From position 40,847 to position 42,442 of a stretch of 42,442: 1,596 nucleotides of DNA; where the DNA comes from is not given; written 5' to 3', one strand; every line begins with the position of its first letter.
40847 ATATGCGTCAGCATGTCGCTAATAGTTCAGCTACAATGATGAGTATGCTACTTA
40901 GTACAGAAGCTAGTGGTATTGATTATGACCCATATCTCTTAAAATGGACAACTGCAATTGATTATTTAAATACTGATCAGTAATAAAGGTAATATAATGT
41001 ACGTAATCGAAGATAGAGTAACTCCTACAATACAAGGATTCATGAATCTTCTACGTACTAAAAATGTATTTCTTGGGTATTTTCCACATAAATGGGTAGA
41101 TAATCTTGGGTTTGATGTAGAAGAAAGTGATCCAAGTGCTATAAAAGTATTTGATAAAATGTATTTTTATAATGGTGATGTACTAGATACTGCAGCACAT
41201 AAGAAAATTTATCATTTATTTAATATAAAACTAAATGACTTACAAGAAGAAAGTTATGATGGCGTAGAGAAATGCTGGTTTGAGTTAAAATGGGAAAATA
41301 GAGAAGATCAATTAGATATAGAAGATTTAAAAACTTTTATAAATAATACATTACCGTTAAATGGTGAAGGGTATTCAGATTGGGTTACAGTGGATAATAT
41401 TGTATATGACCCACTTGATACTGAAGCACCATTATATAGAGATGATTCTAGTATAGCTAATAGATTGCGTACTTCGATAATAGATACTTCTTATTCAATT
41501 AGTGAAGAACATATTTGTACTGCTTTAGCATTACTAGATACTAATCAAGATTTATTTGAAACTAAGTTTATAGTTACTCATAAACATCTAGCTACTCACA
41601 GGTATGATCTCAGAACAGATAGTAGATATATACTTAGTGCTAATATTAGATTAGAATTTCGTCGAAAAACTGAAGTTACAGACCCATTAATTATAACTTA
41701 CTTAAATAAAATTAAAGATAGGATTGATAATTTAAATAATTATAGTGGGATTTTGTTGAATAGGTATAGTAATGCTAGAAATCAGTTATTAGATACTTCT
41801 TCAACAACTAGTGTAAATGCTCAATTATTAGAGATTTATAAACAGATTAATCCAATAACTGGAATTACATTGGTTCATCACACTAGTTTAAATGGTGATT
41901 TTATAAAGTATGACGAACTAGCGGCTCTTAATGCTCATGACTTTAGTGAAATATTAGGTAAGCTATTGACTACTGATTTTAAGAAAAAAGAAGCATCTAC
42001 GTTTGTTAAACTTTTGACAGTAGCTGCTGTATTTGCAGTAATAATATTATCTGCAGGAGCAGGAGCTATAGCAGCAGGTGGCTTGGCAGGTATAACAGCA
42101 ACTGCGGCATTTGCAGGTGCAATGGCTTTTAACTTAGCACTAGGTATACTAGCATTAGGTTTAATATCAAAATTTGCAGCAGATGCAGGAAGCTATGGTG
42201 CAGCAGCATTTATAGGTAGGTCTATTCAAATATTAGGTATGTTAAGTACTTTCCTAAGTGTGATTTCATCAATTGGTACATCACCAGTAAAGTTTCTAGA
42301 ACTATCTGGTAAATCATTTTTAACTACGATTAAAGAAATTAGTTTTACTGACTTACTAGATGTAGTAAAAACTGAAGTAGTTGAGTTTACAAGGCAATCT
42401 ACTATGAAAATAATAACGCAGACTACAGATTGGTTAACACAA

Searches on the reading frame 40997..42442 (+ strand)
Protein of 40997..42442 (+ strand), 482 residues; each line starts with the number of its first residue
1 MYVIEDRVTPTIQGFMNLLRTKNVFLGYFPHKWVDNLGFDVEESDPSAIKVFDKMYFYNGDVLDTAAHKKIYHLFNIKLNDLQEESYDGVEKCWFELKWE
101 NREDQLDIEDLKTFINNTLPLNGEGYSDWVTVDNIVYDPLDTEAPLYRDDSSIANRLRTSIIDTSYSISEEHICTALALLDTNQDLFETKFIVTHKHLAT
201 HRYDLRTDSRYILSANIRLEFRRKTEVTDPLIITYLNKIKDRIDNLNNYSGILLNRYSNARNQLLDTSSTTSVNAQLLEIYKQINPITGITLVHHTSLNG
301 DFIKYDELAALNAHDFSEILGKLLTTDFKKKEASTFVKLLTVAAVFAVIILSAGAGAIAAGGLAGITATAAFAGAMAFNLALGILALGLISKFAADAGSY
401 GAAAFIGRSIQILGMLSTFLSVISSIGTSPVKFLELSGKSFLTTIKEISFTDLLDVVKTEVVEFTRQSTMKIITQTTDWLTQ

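Call 61: search_dna_similar(query=window:40997-42442:+, collection=phages, mode=protein, max_rows=8)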
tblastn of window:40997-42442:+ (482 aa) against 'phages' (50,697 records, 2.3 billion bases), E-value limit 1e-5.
No match.
